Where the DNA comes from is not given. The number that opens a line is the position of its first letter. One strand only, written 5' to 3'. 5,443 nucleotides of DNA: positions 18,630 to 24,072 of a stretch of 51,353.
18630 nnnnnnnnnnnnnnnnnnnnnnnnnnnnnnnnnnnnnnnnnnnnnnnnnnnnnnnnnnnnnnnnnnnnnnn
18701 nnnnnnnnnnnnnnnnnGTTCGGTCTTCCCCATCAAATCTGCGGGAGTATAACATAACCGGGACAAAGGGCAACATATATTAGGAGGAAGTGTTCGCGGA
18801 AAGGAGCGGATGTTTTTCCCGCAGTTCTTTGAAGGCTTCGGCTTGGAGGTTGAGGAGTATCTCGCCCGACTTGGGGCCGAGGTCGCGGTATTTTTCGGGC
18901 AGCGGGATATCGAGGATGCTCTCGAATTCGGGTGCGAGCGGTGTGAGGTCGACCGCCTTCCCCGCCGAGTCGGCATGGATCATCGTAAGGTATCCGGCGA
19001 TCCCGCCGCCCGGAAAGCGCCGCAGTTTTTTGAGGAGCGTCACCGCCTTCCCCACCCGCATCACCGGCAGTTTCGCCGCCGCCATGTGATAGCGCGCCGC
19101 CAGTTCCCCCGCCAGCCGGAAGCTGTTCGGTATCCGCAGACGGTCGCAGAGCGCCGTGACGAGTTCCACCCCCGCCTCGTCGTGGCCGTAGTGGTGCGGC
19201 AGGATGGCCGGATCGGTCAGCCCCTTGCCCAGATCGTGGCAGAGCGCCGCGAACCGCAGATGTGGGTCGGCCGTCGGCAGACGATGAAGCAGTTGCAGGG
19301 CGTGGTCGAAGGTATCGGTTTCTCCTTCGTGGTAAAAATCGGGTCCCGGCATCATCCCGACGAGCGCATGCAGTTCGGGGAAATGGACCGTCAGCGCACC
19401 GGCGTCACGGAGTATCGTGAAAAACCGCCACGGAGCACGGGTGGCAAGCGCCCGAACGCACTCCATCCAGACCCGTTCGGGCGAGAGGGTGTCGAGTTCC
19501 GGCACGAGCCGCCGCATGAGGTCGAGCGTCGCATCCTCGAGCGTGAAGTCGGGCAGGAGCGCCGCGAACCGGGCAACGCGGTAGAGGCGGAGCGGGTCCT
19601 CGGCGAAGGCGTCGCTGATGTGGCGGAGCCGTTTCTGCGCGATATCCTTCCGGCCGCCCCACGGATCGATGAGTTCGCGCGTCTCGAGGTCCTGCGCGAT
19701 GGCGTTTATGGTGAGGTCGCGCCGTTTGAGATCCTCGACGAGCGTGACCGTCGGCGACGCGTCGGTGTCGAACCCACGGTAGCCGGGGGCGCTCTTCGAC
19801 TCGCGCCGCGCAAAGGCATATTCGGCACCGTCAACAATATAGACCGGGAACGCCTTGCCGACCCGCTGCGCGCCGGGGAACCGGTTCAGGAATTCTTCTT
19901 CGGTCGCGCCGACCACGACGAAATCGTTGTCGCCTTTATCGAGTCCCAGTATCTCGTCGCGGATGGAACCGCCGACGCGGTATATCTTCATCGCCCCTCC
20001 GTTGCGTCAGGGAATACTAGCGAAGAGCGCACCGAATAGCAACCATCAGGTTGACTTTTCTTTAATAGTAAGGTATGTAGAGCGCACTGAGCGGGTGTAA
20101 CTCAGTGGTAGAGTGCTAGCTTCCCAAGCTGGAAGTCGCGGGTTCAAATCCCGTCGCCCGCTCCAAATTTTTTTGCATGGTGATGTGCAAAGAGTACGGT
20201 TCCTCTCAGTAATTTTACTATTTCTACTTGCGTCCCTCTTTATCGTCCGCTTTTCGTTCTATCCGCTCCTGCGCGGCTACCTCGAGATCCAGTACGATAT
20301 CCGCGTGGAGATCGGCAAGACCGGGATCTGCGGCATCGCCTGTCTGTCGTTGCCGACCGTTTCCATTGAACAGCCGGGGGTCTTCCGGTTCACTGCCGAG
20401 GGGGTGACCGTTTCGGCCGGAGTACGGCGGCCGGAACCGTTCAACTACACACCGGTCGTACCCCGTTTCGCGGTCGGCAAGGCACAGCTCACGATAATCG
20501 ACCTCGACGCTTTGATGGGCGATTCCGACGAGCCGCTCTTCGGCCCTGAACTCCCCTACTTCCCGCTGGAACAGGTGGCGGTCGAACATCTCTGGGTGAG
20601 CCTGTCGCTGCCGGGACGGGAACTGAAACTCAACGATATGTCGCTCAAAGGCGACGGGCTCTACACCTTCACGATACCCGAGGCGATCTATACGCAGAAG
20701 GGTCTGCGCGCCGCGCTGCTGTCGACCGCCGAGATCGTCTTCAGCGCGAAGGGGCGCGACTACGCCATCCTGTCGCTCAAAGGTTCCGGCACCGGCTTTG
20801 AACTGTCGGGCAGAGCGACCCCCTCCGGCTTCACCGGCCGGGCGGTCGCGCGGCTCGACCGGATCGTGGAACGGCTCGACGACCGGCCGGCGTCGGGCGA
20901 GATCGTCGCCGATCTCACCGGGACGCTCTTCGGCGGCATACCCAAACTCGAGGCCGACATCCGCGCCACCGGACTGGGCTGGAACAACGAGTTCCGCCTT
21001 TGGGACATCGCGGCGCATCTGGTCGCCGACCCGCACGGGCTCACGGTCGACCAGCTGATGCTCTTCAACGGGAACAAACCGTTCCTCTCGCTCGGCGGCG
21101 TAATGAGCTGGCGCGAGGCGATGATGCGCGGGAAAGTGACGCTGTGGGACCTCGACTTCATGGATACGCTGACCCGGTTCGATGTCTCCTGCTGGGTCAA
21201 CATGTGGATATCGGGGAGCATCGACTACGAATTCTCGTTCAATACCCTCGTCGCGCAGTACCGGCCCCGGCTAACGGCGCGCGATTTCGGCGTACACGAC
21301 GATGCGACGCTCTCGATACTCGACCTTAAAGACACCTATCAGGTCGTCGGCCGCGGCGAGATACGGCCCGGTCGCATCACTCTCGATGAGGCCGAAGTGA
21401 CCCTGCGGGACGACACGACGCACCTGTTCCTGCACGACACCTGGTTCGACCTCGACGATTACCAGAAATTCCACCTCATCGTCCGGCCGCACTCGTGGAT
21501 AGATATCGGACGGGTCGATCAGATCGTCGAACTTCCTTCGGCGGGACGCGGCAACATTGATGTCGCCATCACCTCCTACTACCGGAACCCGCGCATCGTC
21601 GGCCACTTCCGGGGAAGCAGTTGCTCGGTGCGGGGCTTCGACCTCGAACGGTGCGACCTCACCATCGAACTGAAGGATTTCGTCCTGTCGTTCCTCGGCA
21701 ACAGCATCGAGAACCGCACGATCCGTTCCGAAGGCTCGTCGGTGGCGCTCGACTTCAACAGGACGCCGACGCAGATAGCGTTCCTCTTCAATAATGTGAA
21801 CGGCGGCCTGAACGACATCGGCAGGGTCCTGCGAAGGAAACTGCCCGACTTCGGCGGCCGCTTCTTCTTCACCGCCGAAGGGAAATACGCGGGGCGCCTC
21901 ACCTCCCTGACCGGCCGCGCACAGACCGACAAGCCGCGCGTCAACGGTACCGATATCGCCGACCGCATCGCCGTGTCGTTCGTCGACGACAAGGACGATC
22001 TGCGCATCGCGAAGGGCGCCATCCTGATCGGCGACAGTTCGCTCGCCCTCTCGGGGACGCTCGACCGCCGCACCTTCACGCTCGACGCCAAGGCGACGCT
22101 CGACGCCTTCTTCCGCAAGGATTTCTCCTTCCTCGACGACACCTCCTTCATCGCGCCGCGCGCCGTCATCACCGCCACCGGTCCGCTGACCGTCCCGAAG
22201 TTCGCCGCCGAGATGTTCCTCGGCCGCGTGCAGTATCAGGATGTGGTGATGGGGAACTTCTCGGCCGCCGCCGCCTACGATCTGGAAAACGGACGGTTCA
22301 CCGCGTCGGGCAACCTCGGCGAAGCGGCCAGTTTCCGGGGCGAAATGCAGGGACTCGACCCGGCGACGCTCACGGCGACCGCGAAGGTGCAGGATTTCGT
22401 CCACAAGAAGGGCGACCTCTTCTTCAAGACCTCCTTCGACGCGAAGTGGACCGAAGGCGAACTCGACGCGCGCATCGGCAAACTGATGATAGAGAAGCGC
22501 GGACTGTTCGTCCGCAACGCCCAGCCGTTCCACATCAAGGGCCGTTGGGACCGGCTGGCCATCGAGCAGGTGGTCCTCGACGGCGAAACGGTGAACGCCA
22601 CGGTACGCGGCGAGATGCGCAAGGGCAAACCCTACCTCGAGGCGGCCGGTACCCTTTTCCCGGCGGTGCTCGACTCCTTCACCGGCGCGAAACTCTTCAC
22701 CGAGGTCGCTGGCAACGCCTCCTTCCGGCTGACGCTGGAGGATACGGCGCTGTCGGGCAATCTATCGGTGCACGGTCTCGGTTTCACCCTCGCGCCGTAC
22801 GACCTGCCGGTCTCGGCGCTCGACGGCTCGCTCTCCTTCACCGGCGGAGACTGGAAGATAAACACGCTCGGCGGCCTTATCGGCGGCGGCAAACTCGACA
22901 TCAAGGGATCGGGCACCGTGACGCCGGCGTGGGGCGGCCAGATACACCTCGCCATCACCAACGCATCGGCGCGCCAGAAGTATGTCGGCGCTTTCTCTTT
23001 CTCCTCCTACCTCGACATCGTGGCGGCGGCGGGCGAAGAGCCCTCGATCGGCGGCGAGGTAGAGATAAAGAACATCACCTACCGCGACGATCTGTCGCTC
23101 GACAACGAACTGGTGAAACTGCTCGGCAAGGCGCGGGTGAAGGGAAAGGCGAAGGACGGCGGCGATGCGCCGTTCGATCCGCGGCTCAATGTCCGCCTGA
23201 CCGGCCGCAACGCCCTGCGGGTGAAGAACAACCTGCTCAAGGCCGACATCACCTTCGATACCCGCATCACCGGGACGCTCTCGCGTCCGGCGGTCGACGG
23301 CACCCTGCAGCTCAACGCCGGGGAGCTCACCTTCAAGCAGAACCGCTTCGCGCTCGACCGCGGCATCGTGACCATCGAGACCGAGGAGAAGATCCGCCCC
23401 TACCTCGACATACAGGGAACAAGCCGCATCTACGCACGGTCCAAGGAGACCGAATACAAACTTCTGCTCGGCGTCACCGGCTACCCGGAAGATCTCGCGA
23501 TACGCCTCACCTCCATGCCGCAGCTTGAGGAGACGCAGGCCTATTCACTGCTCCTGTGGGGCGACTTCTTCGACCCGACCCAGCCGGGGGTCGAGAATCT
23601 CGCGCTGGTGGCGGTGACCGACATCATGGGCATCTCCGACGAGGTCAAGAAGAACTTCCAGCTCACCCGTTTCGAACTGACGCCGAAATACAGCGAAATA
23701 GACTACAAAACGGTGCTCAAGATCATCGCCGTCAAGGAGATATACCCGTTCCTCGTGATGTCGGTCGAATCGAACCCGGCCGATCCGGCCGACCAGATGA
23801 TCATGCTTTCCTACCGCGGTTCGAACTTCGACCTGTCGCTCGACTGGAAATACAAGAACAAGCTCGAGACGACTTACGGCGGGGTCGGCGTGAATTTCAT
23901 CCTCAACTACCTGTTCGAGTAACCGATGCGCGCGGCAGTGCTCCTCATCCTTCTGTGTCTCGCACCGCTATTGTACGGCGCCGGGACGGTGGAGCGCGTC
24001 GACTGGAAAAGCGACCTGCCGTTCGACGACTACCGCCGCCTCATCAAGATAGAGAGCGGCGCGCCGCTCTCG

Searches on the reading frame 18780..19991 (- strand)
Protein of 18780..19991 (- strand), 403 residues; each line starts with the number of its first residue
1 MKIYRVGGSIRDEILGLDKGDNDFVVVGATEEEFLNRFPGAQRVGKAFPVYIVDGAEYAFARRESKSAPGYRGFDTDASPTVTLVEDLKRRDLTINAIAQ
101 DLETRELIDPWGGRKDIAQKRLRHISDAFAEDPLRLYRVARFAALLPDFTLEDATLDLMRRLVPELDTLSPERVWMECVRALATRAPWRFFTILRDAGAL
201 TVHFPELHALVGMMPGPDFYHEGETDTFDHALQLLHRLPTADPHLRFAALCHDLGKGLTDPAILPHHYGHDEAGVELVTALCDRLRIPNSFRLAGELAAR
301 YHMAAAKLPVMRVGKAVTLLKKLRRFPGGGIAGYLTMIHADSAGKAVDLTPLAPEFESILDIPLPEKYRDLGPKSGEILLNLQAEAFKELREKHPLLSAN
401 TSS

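Call 44: search_protein_families(library=pfam, proteins=[window:18780-19991:-], max_evalue=0.0001)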
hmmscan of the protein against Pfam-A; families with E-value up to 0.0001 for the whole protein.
window:18780-19991:- (403 aa): 3 families
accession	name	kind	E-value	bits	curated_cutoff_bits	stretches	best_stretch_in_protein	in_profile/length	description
PF01743.26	PolyA_pol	-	4e-17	63.2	23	1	4-123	2-126/126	Poly A polymerase head domain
PF12627.12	PolyA_pol_RNAbd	-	2.4e-13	50.1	22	1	148-209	1-62/64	Probable RNA and SrmB- binding site of polymerase A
PF01966.28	HD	-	2.6e-05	24.9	22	0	237-293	18-76/116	HD domain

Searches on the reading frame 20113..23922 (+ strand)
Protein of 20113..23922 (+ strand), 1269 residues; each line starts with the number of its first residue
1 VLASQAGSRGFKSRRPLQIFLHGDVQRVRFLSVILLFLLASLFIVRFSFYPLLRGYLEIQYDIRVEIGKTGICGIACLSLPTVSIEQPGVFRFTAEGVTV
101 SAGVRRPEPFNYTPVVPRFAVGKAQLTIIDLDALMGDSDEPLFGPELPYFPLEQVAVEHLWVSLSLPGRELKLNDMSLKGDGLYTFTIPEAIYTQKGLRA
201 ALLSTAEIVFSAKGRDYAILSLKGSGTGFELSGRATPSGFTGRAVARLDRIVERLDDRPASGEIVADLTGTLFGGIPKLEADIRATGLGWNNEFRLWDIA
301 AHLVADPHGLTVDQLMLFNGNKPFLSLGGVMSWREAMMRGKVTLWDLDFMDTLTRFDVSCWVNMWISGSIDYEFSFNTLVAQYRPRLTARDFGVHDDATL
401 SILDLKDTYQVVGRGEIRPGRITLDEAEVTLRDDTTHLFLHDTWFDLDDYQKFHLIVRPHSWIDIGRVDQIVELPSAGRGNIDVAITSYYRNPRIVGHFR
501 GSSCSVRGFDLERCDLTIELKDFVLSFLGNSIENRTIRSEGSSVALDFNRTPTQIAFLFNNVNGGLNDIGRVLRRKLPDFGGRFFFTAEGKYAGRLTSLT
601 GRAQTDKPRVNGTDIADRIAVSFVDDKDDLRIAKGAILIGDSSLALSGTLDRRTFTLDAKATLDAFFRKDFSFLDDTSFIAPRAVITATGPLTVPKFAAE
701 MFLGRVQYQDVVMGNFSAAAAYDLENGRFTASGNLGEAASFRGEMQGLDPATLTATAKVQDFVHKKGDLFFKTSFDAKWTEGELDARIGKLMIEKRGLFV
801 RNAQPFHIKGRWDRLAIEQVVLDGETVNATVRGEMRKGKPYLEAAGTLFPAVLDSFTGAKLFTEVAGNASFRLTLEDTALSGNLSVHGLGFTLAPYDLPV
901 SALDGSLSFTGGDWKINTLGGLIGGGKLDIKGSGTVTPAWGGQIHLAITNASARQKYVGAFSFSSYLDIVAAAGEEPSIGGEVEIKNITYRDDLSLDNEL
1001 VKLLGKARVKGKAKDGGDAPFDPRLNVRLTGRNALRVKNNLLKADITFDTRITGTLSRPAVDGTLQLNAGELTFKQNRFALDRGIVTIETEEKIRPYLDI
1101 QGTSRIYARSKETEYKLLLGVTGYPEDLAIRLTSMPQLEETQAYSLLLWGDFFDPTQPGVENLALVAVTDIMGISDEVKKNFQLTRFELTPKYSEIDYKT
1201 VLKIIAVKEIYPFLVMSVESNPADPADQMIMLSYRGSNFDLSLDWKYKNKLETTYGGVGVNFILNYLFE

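Call 44: search_protein_families(library=pfam, proteins=[window:20113-23922:+], max_evalue=0.0001)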
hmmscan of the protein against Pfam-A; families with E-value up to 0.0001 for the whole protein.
window:20113-23922:+ (1269 aa): 1 family
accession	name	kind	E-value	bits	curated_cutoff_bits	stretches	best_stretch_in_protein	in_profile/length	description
PF04357.19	TamB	-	5.6e-29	102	22.4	1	926-1265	11-380/381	TamB, inner membrane protein subunit of TAM complex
